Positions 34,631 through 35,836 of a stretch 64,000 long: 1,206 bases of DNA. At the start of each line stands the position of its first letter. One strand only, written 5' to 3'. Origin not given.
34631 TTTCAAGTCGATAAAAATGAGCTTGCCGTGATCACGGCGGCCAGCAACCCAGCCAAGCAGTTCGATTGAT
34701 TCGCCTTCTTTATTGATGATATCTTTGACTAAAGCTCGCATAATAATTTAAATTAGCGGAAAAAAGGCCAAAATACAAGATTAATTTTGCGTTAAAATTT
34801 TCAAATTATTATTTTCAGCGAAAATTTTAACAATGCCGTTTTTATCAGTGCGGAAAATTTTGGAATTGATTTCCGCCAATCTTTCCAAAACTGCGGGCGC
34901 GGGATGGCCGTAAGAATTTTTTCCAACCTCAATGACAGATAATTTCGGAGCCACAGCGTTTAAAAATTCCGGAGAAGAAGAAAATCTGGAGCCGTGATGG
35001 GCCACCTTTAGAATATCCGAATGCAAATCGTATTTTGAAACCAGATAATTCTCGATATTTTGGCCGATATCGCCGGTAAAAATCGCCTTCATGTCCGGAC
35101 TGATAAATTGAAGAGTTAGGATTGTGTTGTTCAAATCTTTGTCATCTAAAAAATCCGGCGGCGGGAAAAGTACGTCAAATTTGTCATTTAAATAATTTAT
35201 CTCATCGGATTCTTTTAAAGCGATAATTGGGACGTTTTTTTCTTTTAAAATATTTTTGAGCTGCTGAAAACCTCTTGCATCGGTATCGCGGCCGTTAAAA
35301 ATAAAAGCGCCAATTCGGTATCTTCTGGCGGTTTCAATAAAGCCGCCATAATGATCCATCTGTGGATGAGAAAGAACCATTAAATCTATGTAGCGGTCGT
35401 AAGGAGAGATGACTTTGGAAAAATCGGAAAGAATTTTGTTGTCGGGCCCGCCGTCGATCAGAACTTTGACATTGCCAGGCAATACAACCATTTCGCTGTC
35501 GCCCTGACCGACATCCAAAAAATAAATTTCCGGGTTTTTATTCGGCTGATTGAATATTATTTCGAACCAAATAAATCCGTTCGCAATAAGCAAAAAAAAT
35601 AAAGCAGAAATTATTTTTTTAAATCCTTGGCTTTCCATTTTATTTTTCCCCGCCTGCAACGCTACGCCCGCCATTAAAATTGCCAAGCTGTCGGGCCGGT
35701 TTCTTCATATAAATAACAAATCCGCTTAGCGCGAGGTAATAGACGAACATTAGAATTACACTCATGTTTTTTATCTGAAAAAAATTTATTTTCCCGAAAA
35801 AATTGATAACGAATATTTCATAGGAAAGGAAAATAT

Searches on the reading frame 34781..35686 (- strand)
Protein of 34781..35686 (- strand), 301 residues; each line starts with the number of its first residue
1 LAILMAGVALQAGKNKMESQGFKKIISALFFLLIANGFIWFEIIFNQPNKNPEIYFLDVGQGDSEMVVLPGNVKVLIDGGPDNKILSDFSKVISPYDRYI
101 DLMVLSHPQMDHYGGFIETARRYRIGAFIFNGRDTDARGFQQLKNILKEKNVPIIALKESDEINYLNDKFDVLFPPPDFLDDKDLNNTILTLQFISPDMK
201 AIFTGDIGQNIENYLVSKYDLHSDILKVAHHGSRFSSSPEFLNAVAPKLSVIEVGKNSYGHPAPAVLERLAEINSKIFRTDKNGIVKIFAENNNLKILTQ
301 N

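Call 29: search_protein_families(library=pfam, proteins=[window:34781-35686:-], max_evalue=0.001)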
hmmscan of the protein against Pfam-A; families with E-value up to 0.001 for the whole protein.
window:34781-35686:- (301 aa): 1 family
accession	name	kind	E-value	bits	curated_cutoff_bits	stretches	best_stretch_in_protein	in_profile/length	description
PF00753.33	Lactamase_B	-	1.6e-07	31.9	22.7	1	66-252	10-192/196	Metallo-beta-lactamase superfamily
